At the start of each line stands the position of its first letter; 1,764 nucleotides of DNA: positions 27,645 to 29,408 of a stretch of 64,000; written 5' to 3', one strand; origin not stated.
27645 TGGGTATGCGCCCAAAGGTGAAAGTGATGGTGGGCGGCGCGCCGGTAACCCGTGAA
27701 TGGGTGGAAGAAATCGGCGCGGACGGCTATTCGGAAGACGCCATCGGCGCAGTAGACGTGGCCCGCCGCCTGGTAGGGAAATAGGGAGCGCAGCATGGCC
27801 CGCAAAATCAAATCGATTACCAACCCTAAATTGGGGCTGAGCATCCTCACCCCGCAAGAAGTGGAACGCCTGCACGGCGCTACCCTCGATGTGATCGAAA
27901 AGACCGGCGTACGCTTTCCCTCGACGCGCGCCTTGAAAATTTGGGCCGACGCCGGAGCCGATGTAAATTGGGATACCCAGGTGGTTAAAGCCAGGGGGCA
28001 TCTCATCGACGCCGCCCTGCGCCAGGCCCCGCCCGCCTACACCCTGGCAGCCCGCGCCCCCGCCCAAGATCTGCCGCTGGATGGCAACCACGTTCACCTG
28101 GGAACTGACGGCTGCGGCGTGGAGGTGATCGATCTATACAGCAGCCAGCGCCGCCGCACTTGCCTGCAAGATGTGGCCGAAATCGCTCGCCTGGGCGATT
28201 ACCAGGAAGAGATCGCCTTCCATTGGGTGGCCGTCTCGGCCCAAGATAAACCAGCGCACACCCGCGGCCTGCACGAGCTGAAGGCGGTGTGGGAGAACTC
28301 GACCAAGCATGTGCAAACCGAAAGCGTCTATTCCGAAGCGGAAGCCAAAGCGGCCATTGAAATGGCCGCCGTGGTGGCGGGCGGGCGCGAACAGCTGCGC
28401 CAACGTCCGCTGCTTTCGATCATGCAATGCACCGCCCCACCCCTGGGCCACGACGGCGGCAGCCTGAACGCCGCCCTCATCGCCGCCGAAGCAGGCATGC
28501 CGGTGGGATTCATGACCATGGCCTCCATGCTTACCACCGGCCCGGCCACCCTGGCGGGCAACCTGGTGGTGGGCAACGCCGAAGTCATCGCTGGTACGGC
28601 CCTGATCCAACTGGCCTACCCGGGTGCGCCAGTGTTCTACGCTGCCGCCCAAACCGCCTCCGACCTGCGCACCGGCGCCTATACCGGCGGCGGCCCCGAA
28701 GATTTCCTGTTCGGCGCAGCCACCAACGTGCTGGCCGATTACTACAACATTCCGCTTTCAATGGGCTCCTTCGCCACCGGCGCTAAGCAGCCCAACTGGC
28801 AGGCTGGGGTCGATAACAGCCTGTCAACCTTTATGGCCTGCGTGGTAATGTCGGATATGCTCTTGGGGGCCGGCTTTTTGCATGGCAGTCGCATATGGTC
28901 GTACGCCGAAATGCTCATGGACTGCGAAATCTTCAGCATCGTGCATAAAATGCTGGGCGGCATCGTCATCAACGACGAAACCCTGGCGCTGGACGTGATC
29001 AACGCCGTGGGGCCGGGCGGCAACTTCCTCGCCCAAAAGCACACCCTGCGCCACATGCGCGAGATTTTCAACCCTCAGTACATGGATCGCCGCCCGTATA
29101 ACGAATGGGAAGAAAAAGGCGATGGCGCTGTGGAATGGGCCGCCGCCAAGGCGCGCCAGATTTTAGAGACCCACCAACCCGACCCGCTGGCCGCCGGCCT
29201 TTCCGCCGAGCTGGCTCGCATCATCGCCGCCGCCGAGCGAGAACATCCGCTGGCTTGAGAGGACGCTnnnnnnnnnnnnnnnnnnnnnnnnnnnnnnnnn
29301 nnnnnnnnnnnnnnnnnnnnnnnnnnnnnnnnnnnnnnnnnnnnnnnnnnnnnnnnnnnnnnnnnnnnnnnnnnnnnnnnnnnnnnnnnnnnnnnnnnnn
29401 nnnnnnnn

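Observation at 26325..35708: Corrinoid demethylation operon with three divergent non-Pyl MttB paralogues interleaved with two peptidases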

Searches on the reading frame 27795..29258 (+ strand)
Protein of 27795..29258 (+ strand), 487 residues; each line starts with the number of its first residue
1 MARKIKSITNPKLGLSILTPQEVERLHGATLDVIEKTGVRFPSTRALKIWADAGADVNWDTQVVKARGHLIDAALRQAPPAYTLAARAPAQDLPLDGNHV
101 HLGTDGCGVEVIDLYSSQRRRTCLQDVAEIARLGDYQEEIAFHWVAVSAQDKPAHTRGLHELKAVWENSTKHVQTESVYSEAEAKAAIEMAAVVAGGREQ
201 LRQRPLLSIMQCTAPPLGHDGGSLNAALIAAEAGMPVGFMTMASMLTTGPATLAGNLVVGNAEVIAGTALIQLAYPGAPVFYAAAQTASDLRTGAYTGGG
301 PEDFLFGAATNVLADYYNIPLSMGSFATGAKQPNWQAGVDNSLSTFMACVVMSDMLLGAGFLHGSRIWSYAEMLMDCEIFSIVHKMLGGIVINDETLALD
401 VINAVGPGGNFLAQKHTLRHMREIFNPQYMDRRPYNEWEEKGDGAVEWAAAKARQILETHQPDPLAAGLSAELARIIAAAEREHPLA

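Call 3: search_protein_families(library=pfam, proteins=[window:27795-29258:+])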
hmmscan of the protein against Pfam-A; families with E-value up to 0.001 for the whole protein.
window:27795-29258:+ (487 aa): 1 family
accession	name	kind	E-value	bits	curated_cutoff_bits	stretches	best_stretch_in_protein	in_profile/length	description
PF06253.16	MTTB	-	1.1e-88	297.9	25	1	5-483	21-498/500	Trimethylamine methyltransferase (MTTB)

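Call 8: search_solved_structures(query=window:27795-29258:+, max_evalue=0.001)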
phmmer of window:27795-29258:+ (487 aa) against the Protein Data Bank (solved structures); distinct sequences matched with E-value up to 0.001: 5.
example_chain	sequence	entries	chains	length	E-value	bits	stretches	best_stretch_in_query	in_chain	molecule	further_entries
9yce_A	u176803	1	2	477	2.3e-68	234.4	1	16-481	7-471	Glycine betaine methyltransferase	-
2qne_A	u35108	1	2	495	2.5e-68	234.2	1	16-481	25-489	Putative methyltransferase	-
7xcl_A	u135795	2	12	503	1.4e-67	231.8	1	14-482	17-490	Trimethylamine methyltransferase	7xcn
7xcm_A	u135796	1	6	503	1.6e-67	231.6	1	14-482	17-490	Trimethylamine methyltransferase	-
4yyc_A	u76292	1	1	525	7.1e-35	124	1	32-480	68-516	Putative trimethylamine methyltransferase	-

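Call 15: search_protein_families(library=ncbifam, proteins=[window:27795-29258:+], max_evalue=0.00001)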
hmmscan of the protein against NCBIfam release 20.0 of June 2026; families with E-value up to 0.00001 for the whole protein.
window:27795-29258:+ (487 aa): 1 family
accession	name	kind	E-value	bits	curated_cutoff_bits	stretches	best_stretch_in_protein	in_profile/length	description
TIGR02369.2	trimeth_pyl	equivalog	3.1e-131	438.1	525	1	14-481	2-469/469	[trimethylamine--corrinoid protein] Co-methyltransferase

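Call 75: find_homologous_proteins(query=window:27795-29258:+, max_evalue=1e-40)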
Query window:27795-29258:+ (487 aa): 4683 proteins with E <= 1e-40 among 8000 candidates; the best 120 are listed.
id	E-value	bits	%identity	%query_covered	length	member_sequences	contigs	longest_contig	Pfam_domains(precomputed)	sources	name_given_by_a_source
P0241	9.8e-284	959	87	99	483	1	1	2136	PF06253.17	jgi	jgi:trimethylamine---corrinoid protein Co-methyltransferase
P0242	1.3e-281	952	86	99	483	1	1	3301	PF06253.17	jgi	jgi:trimethylamine---corrinoid protein Co-methyltransferase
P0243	4.9e-281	951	87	99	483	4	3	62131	PF06253.17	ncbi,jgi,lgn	-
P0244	1.6e-276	936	84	99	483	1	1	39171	PF06253.17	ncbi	-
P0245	9.2e-274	927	85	99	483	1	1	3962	PF06253.17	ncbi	ncbi:MAG: trimethylamine methyltransferase family protein [Chloroflexota bacterium]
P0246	8.3e-273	923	83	99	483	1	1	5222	PF06253.17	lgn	-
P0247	2.6e-272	922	82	99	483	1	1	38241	PF06253.17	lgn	-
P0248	7.7e-270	914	83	99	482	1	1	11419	PF06253.17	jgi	jgi:trimethylamine--corrinoid protein Co-methyltransferase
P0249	1.0e-268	910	81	99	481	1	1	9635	PF06253.17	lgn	-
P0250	1.6e-268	909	82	99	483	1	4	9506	PF06253.17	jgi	jgi:trimethylamine--corrinoid protein Co-methyltransferase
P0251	2.3e-268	909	82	99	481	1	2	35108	PF06253.17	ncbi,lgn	-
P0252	3.9e-268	908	81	99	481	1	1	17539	PF06253.17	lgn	-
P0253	5.6e-268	907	81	99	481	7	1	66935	PF06253.17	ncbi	-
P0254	9.2e-268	907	81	99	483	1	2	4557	PF06253.17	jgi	jgi:trimethylamine--corrinoid protein Co-methyltransferase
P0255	8.1e-264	894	80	99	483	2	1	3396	PF06253.17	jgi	jgi:trimethylamine--corrinoid protein Co-methyltransferase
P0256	1.3e-262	890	81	99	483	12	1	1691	PF06253.17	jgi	jgi:trimethylamine--corrinoid protein Co-methyltransferase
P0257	4.0e-262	888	79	99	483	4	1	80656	PF06253.17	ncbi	-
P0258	7.6e-262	887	79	99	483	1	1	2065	PF06253.17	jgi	jgi:trimethylamine--corrinoid protein Co-methyltransferase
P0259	2.4e-261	886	79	99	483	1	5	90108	PF06253.17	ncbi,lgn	-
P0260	3.6e-261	885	79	99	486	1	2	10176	PF06253.17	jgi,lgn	-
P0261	8.4e-261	884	78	99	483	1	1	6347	PF06253.17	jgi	jgi:trimethylamine---corrinoid protein Co-methyltransferase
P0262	9.0e-259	877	78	99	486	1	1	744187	PF06253.17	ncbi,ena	-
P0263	9.1e-259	877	78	99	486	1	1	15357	PF06253.17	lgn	-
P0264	1.2e-258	877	78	99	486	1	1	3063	PF06253.17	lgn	-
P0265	1.7e-258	876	79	99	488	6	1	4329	PF06253.17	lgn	-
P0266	2.0e-257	873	79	99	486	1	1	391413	PF06253.17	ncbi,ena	-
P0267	3.0e-257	872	78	99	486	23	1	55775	PF06253.17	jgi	jgi:trimethylamine---corrinoid protein Co-methyltransferase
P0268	3.8e-257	872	79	99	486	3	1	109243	PF06253.17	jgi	jgi:trimethylamine--corrinoid protein Co-methyltransferase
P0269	1.4e-256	870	79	99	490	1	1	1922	PF06253.17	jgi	jgi:trimethylamine---corrinoid protein Co-methyltransferase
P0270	3.7e-256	868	79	99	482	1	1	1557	PF06253.17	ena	-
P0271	9.2e-256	867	78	99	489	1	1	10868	PF06253.17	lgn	-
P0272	1.8e-255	866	77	99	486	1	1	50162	PF06253.17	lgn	-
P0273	3.0e-255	865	78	99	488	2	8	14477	PF06253.17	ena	-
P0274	3.4e-255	865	79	99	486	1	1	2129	PF06253.17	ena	-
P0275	4.1e-255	865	78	99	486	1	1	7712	PF06253.17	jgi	jgi:trimethylamine---corrinoid protein Co-methyltransferase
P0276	5.0e-255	865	78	99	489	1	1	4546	PF06253.17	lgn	-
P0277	5.9e-255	865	79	99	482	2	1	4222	PF06253.17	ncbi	-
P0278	7.5e-255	864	77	99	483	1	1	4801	PF06253.17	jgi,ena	jgi:trimethylamine--corrinoid protein Co-methyltransferase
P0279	8.9e-255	864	78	99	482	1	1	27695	PF06253.17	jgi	jgi:trimethylamine---corrinoid protein Co-methyltransferase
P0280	2.1e-254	863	78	99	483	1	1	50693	PF06253.17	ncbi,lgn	-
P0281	2.1e-254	863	78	99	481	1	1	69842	PF06253.17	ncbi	-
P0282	3.2e-254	862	77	99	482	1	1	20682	PF06253.17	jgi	-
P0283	3.5e-254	862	76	99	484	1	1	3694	PF06253.17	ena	-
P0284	3.9e-254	862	79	99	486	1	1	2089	PF06253.17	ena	-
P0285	1.1e-253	860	78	99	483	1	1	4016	PF06253.17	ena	-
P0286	1.2e-253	860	79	99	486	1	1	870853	PF06253.17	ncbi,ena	-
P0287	1.2e-253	860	79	99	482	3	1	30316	PF06253.17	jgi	jgi:trimethylamine--corrinoid protein Co-methyltransferase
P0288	1.3e-253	860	77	99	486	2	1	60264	PF06253.17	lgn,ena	-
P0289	1.7e-253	860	76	99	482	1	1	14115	PF06253.17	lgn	-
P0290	1.7e-253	860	77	99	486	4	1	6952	PF06253.17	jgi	-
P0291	2.6e-253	859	76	99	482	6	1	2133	PF06253.17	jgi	-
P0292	3.3e-253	859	77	99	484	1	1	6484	PF06253.17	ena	-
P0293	3.4e-253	859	77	99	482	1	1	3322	PF06253.17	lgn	-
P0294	5.3e-253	858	77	99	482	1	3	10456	PF06253.17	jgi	jgi:trimethylamine--corrinoid protein Co-methyltransferase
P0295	5.7e-253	858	77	99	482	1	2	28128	PF06253.17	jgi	jgi:trimethylamine--corrinoid protein Co-methyltransferase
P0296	6.9e-253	858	77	99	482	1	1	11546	PF06253.17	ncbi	-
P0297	8.7e-253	857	78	99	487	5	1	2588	PF06253.17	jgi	-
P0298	9.0e-253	857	76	99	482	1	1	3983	PF06253.17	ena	-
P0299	9.4e-253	857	76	98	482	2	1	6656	PF06253.17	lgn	-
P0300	1.1e-252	857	78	99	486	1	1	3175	PF06253.17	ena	-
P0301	1.6e-252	856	78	99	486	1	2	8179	PF06253.17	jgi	jgi:trimethylamine--corrinoid protein Co-methyltransferase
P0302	1.8e-252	856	76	99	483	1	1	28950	PF06253.17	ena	-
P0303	2.0e-252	856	77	99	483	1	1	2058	PF06253.17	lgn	-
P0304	2.0e-252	856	77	99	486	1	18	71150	PF06253.17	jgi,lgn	-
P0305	2.2e-252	856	77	99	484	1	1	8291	PF06253.17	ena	-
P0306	3.7e-252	855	76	99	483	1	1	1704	PF06253.17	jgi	jgi:trimethylamine--corrinoid protein Co-methyltransferase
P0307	3.8e-252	855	76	99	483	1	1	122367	PF06253.17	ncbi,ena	-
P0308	3.8e-252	855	77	99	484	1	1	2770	PF06253.17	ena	-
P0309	4.7e-252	855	77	99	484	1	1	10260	PF06253.17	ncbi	-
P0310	5.2e-252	855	78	99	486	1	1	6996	PF06253.17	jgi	jgi:trimethylamine--corrinoid protein Co-methyltransferase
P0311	8.9e-252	854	77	99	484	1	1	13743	PF06253.17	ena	-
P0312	9.2e-252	854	77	99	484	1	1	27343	PF06253.17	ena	-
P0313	1.1e-251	854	76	99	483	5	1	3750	PF06253.17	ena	-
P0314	1.2e-251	854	77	99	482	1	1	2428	PF06253.17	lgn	-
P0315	1.4e-251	853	78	99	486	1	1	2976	PF06253.17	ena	-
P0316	1.9e-251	853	77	99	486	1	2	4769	PF06253.17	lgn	-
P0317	2.5e-251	853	77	99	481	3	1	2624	PF06253.17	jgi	jgi:trimethylamine--corrinoid protein Co-methyltransferase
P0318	2.8e-251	852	77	99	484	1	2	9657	PF06253.17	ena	-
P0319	3.5e-251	852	77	99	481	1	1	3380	PF06253.17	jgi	jgi:trimethylamine--corrinoid protein Co-methyltransferase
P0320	3.7e-251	852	76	99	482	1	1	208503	PF06253.17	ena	-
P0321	4.0e-251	852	76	99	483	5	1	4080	PF06253.17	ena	-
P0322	4.7e-251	852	77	98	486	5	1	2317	PF06253.17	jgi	-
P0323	7.0e-251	851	76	99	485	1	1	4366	PF06253.17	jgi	jgi:trimethylamine--corrinoid protein Co-methyltransferase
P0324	7.6e-251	851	77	99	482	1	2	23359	PF06253.17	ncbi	-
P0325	7.8e-251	851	77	99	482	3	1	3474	PF06253.17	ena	-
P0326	9.4e-251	851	77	99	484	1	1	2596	PF06253.17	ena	-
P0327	9.7e-251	851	76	100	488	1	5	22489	PF06253.17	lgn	-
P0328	1.2e-250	850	76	99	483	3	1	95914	PF06253.17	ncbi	-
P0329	1.3e-250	850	77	99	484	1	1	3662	PF06253.17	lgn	-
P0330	1.6e-250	850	76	99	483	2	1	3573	PF06253.17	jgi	jgi:trimethylamine--corrinoid protein Co-methyltransferase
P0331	1.6e-250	850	85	89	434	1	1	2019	PF06253.17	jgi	-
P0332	1.8e-250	850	77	99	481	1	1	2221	PF06253.17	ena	-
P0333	2.6e-250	849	75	99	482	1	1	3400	PF06253.17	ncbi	-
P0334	2.7e-250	849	76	99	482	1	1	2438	PF06253.17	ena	-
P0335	2.9e-250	849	77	99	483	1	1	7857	PF06253.17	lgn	-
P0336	2.9e-250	849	76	99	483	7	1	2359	PF06253.17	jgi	jgi:trimethylamine:corrinoid methyltransferase-like protein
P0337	3.5e-250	849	77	99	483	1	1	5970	PF06253.17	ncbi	-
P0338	3.7e-250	849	76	99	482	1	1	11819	PF06253.17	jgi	-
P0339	4.8e-250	848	76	99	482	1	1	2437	PF06253.17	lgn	-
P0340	5.2e-250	848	76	100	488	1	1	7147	PF06253.17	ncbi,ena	-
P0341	5.2e-250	848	77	99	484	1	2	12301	PF06253.17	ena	-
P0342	6.1e-250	848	75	99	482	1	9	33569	PF06253.17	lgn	-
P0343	6.3e-250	848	76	99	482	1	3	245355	PF06253.17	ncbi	-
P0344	6.3e-250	848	76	99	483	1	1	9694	PF06253.17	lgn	-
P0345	6.4e-250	848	76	99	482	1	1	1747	PF06253.17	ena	-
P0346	6.6e-250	848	77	99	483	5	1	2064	PF06253.17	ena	-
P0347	6.8e-250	848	77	99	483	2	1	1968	PF06253.17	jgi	-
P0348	6.8e-250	848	75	99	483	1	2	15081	PF06253.17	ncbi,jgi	-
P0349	9.5e-250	847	74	99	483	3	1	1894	PF06253.17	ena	-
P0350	1.1e-249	847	76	99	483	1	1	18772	PF06253.17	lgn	-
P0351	1.2e-249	847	76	99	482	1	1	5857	PF06253.17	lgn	-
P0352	1.6e-249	847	76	99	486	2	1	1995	PF06253.17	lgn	-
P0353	1.8e-249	846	76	99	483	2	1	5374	PF06253.17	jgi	jgi:trimethylamine--corrinoid protein Co-methyltransferase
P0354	1.8e-249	846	76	99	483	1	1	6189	PF06253.17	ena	-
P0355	1.9e-249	846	76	99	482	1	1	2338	PF06253.17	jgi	jgi:trimethylamine--corrinoid protein Co-methyltransferase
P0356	2.0e-249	846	76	99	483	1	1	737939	PF06253.17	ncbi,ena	-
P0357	2.2e-249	846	76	99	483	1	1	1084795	PF06253.17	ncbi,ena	-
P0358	2.6e-249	846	75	99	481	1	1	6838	PF06253.17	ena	-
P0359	2.7e-249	846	76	99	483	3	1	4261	PF06253.17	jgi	-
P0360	3.3e-249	846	74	99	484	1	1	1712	PF06253.17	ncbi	-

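Call 76: find_encoding_contigs(protein=P0357, flank=10000, max_places=1)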
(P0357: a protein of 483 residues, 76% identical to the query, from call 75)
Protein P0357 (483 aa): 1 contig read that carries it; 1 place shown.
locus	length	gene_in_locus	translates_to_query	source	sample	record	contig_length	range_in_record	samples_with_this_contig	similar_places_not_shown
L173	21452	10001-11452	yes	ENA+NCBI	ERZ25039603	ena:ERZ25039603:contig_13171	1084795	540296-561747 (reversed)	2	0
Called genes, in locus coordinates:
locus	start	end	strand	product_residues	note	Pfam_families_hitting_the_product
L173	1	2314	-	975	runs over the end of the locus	PF00989:PAS, PF08448:PAS_4, PF13426:PAS_9, PF08447:PAS_3, PF00989:PAS, PF08448:PAS_4, PF13188:PAS_8, PF13426:PAS_9, +9 more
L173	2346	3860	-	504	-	PF07694:5TM-5TMR_LYT, PF00989:PAS, PF08448:PAS_4, PF13188:PAS_8, PF13426:PAS_9, PF00989:PAS (weak), PF08447:PAS_3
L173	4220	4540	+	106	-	PF13798:PCYCGC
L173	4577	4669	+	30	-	-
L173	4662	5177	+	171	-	PF13473:Cupredoxin_1 (weak)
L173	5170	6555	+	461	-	PF12801:Fer4_5 (weak)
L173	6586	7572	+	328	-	PF13473:Cupredoxin_1 (weak), PF00116:COX2, PF00034:Cytochrom_C, PF13442:Cytochrome_CBB3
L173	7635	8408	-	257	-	PF14620:YPEB_PepSY1-2 (faint)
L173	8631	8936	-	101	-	-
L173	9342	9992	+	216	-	PF02607:B12-binding_2, PF02310:B12-binding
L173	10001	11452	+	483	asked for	PF06253:MTTB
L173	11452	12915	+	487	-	PF06253:MTTB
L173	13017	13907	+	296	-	PF12697:Abhydrolase_6, PF00561:Abhydrolase_1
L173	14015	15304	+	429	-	PF13353:Fer4_12 (weak), PF04055:Radical_SAM, PF12544:LAM_C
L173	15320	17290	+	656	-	PF09613:HrpB1_HrpK (faint), PF07719:TPR_2 (faint), PF12895:ANAPC3 (faint), PF13174:TPR_6 (faint), PF13424:TPR_12 (faint), PF13428:TPR_14 (faint), PF13432:TPR_16 (faint), PF14559:TPR_19 (faint), +7 more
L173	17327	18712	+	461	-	PF13360:PQQ_2, PF25293:Beta-prop_EMC1_N (faint)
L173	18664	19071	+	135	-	-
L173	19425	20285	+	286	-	PF07848:PaaX, PF20803:PaaX_M, PF08223:PaaX_C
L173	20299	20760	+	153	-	PF00111:Fer2, PF13085:Fer2_3 (weak), PF01799:Fer2_2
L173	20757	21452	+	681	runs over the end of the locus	PF20256:MoCoBD_2, PF02738:MoCoBD_1, PF20256:MoCoBD_2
